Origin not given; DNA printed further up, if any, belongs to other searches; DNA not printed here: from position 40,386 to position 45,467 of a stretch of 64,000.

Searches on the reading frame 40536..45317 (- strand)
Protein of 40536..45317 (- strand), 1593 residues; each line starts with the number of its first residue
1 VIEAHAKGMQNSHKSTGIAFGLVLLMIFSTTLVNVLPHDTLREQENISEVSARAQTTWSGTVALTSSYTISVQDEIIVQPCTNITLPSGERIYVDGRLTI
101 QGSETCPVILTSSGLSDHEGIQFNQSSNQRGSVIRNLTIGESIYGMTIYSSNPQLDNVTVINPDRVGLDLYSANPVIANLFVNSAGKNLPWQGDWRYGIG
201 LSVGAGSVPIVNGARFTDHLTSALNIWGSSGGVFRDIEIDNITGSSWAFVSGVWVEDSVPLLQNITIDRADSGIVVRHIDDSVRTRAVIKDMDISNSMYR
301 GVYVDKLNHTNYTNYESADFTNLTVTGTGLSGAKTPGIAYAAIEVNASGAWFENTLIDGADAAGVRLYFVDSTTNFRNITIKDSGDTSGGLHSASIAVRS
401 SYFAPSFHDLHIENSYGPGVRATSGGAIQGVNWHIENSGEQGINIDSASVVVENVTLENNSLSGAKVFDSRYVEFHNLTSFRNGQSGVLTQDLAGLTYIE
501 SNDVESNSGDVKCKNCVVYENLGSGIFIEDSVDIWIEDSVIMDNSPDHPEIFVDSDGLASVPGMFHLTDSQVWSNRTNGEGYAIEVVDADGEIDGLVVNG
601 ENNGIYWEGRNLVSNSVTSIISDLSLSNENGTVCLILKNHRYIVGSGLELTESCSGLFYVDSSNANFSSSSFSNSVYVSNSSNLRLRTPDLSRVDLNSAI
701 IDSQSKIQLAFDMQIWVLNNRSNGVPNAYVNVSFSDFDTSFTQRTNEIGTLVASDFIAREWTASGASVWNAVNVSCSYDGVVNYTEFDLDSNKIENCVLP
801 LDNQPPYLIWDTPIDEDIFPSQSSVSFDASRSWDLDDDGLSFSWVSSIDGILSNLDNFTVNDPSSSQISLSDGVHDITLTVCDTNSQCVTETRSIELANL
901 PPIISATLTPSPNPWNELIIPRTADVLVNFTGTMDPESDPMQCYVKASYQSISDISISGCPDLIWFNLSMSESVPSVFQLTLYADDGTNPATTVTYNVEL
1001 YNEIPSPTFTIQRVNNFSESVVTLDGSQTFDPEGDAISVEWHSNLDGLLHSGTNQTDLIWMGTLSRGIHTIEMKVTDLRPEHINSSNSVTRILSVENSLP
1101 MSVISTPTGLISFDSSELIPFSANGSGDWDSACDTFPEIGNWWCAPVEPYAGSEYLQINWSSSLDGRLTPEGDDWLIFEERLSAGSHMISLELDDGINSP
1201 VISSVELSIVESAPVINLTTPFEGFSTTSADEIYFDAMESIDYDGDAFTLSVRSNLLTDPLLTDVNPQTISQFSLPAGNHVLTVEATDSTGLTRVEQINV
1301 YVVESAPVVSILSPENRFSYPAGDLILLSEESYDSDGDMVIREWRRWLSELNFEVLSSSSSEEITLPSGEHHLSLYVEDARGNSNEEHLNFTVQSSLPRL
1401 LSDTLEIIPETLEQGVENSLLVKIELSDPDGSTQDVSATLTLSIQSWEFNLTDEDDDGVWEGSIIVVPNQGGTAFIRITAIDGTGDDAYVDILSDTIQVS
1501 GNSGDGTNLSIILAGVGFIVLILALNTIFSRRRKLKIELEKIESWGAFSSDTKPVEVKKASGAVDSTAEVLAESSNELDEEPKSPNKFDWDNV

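Call 10: search_protein_families(library=pfam, proteins=[window:40536-45317:-], max_evalue=0.001)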
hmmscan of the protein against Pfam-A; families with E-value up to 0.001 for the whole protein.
window:40536-45317:- (1593 aa): 6 families
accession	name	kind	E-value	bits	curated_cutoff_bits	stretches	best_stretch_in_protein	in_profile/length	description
PF13229.12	Beta_helix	-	1.1e-17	64.6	25.9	2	405-545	11-138/158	Right handed beta helix region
PF21027.3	Sde0182_C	-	1.2e-09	39.1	27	0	825-846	2-23/83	Cellulose-binding protein Sde0182, C-terminal domain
PF00801.26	PKD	-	3.1e-06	27.5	23.5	0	818-887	10-71/80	PKD domain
PF19077.6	Big_13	-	9.6e-06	26.5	27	0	1364-1393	70-100/102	Bacterial Ig-like domain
PF14347.11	DUF4399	-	0.00049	20.9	28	0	1361-1388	53-80/91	Domain of unknown function (DUF4399)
PF18911.6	PKD_4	-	0.00095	19.6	27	0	820-889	15-76/85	PKD domain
